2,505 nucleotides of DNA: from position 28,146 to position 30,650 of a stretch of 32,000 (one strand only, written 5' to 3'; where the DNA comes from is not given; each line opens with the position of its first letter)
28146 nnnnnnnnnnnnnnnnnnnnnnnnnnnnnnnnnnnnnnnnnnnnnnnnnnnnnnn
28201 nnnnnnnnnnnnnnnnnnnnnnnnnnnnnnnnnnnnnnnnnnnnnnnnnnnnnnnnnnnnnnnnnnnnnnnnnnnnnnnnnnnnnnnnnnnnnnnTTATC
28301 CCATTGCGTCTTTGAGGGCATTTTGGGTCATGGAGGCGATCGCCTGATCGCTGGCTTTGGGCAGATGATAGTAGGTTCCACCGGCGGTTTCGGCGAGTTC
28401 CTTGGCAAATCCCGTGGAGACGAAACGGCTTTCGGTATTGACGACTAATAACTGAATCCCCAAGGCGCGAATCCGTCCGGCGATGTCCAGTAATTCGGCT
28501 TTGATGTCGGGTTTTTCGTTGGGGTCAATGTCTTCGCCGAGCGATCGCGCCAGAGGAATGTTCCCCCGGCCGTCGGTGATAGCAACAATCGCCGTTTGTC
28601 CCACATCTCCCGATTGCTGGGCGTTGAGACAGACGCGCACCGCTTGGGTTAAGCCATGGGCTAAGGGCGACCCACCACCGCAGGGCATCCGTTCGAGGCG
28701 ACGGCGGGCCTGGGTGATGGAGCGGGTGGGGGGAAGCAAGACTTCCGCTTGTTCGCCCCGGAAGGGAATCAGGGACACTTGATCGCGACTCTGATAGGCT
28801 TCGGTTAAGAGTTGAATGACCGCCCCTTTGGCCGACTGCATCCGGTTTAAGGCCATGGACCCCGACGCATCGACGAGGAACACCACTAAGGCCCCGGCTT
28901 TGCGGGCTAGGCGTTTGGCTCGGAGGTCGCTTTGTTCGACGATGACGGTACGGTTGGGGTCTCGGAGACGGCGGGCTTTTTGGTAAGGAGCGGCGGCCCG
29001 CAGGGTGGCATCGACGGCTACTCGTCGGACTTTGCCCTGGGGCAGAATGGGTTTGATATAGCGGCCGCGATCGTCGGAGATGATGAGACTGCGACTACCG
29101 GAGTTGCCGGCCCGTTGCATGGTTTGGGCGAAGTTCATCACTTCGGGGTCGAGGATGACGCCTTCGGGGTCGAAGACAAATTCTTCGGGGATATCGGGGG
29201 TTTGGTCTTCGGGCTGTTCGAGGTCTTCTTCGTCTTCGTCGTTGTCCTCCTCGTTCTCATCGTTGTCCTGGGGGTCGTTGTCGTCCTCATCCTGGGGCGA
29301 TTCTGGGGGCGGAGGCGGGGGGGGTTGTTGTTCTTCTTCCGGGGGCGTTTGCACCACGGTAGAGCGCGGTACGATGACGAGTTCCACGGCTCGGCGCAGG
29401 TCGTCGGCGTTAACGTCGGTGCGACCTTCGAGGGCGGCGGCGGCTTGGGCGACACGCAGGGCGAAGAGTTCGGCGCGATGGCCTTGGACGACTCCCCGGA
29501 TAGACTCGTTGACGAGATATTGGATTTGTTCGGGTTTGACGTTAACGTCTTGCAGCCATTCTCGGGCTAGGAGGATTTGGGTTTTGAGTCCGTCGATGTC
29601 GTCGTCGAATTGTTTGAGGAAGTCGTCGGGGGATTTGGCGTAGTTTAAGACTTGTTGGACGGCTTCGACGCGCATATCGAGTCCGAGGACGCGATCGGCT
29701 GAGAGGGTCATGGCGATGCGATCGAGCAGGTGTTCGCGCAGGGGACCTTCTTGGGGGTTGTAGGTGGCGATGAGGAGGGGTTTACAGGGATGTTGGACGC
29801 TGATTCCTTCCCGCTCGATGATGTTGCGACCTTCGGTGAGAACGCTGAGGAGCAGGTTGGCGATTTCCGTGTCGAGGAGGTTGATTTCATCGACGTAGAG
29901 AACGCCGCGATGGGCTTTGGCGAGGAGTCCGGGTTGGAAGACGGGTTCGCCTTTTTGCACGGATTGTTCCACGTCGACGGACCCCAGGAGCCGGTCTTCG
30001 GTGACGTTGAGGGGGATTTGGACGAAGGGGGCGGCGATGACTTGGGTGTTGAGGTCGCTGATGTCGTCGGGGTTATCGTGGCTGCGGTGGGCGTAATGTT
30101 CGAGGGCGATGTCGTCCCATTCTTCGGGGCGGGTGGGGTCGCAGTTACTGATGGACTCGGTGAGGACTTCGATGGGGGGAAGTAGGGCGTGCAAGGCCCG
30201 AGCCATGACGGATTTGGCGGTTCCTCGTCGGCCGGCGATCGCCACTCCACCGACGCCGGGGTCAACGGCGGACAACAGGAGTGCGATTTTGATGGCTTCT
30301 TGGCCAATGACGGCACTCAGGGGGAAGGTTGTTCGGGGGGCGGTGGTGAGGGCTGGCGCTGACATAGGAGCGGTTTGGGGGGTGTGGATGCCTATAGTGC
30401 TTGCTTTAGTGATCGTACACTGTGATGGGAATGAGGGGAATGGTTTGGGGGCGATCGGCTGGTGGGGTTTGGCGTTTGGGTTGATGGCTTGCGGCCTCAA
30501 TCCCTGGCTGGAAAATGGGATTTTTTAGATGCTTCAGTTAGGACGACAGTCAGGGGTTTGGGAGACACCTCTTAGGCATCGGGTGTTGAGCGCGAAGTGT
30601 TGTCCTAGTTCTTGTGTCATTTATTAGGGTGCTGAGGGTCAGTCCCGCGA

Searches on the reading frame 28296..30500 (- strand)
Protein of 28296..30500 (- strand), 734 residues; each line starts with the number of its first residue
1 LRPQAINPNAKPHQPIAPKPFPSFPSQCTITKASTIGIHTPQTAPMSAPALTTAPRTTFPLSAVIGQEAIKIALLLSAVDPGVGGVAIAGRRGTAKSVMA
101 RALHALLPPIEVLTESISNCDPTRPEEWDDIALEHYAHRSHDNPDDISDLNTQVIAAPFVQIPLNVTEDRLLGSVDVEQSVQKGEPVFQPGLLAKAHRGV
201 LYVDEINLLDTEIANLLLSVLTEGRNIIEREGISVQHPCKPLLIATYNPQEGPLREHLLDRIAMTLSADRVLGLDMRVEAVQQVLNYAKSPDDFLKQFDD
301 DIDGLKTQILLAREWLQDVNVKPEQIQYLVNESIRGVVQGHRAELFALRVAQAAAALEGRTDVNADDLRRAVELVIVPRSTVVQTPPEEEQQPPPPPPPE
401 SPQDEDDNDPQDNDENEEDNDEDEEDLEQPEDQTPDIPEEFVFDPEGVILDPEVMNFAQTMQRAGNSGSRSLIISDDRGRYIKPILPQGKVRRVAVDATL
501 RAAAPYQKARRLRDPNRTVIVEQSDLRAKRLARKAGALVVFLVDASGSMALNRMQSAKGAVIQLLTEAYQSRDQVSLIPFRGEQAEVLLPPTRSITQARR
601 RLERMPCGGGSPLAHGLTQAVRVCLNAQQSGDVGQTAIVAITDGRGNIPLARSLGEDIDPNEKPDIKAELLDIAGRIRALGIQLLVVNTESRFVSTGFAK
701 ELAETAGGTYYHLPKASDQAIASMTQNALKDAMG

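Call 5: search_protein_families(library=pfam, proteins=[window:28296-30500:-], max_evalue=0.01)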
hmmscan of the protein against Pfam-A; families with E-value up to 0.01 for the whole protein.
window:28296-30500:- (734 aa): 7 families
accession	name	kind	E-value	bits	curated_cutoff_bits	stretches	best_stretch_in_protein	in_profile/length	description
PF13519.12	VWA_2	-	2e-15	57.7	27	1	539-644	1-106/107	von Willebrand factor type A domain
PF17863.7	AAA_lid_2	-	9e-14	51.4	22.7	1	328-392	3-66/74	AAA lid domain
PF01078.27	Mg_chelatase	-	1.2e-13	51.4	20.3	2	184-250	93-159/207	Magnesium chelatase, subunit ChlI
PF07728.20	AAA_5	-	4e-08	33.8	22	1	160-257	31-134/139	AAA domain (dynein-related subfamily)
PF00092.34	VWA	-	1.2e-07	32.5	23.8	1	539-709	2-158/174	von Willebrand factor type A domain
PF00158.32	Sigma54_activat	-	9.6e-07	29.1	20.2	1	184-248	80-142/168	Sigma-54 interaction domain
PF00493.29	MCM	-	0.00012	21.7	23.3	1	176-252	100-176/224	MCM P-loop domain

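Call 33: find_encoding_contigs(protein=window:28296-30365:-, flank=10000, max_places=6)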
Protein window:28296-30365:- (689 aa): 1 contig read that carries it; 1 place shown.
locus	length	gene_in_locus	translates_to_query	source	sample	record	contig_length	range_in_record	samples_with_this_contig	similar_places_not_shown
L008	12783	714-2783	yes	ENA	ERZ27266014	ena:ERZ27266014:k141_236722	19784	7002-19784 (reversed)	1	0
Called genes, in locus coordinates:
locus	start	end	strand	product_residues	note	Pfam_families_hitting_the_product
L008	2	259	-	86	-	?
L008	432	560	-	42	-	-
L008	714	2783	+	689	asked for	PF00158:Sigma54_activat (faint), PF01078:Mg_chelatase, PF07728:AAA_5 (weak), PF17863:AAA_lid_2, PF26791:AAPxQ, PF00092:VWA, PF13519:VWA_2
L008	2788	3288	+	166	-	-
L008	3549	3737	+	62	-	-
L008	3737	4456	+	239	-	-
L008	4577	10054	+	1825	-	PF00069:Pkinase, PF03109:ABC1 (faint), PF07714:PK_Tyr_Ser-Thr, PF14531:Kinase-like (weak), PF13191:AAA_16, PF01590:GAF, PF13185:GAF_2, PF02518:HATPase_c, +2 more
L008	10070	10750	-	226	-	PF05685:Uma2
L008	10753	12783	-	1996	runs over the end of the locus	PF00069:Pkinase, PF07714:PK_Tyr_Ser-Thr, PF13191:AAA_16, PF01590:GAF, PF13185:GAF_2, PF13492:GAF_3 (faint), PF02518:HATPase_c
